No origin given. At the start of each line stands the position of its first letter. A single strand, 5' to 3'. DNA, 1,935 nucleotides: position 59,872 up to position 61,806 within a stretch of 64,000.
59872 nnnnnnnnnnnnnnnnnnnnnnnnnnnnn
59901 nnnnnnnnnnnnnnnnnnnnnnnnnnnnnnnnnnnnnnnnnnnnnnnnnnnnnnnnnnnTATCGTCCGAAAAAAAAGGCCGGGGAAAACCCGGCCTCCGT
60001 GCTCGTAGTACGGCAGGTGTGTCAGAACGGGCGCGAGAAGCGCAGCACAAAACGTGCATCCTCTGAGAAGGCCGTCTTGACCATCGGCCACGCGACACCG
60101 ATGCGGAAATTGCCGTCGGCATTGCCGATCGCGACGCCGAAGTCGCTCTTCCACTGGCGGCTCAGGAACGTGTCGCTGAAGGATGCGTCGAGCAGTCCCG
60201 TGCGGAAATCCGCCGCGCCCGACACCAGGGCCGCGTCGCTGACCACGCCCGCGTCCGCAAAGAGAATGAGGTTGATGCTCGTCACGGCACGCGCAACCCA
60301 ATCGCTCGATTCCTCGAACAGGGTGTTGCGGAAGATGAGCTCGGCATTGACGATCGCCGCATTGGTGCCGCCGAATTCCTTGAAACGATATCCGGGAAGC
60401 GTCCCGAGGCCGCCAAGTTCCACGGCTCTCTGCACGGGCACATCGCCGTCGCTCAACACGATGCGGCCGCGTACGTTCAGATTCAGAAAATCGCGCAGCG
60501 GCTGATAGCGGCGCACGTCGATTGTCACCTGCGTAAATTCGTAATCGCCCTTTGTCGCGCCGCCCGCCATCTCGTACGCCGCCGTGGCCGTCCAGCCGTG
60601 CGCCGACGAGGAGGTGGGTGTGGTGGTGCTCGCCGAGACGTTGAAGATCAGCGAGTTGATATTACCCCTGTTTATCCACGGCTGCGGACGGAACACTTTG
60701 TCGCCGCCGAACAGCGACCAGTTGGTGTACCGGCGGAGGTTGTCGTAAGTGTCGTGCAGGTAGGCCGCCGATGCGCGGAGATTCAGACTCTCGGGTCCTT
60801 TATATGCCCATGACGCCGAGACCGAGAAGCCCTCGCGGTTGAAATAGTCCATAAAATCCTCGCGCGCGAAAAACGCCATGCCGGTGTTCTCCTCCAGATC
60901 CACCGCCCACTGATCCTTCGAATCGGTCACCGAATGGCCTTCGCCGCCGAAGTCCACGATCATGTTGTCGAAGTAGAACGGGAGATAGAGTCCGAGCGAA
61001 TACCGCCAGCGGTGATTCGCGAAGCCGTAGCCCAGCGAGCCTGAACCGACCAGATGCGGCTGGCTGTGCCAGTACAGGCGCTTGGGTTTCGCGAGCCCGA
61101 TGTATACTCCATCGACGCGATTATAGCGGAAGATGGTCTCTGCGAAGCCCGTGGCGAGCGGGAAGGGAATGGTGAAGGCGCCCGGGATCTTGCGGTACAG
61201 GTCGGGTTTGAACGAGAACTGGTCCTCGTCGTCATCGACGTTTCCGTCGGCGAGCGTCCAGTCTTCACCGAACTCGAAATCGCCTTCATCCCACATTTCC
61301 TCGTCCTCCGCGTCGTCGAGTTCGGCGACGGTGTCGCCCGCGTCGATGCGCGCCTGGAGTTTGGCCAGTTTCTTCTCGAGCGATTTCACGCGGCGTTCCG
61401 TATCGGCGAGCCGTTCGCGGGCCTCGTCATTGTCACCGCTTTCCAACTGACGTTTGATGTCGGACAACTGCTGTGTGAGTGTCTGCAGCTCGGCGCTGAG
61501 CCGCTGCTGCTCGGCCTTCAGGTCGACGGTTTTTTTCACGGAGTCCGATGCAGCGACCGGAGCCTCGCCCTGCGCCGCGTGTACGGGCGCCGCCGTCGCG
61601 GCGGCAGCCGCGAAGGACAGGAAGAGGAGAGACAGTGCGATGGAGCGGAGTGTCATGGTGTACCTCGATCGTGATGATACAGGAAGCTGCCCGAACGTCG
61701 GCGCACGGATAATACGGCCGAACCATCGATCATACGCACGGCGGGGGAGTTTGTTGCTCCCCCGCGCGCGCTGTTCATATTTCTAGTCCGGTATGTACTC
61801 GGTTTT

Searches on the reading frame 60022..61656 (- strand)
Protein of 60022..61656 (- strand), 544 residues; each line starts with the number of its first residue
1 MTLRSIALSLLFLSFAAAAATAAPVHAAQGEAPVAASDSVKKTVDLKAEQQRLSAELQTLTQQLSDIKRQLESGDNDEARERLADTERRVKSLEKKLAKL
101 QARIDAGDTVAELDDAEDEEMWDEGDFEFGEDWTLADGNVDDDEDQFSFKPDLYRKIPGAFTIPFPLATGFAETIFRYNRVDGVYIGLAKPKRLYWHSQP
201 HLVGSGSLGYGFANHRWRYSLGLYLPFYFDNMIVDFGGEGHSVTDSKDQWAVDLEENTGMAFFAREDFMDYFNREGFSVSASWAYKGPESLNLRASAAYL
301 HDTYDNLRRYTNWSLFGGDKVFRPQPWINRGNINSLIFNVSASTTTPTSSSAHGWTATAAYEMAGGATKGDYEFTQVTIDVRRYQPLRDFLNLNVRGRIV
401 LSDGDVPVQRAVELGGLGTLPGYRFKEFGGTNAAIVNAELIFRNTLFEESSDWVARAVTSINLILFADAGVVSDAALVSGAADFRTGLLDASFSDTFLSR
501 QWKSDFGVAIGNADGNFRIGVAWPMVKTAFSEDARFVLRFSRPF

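Call 69: search_protein_families(library=pfam, proteins=[window:60022-61656:-], max_evalue=0.00001)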
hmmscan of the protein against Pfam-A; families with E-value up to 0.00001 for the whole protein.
window:60022-61656:- (544 aa): 1 family
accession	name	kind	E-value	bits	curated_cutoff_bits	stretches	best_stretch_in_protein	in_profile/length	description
PF01103.29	Omp85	-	1.9e-11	44.5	24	1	212-538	15-319/325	Omp85 superfamily domain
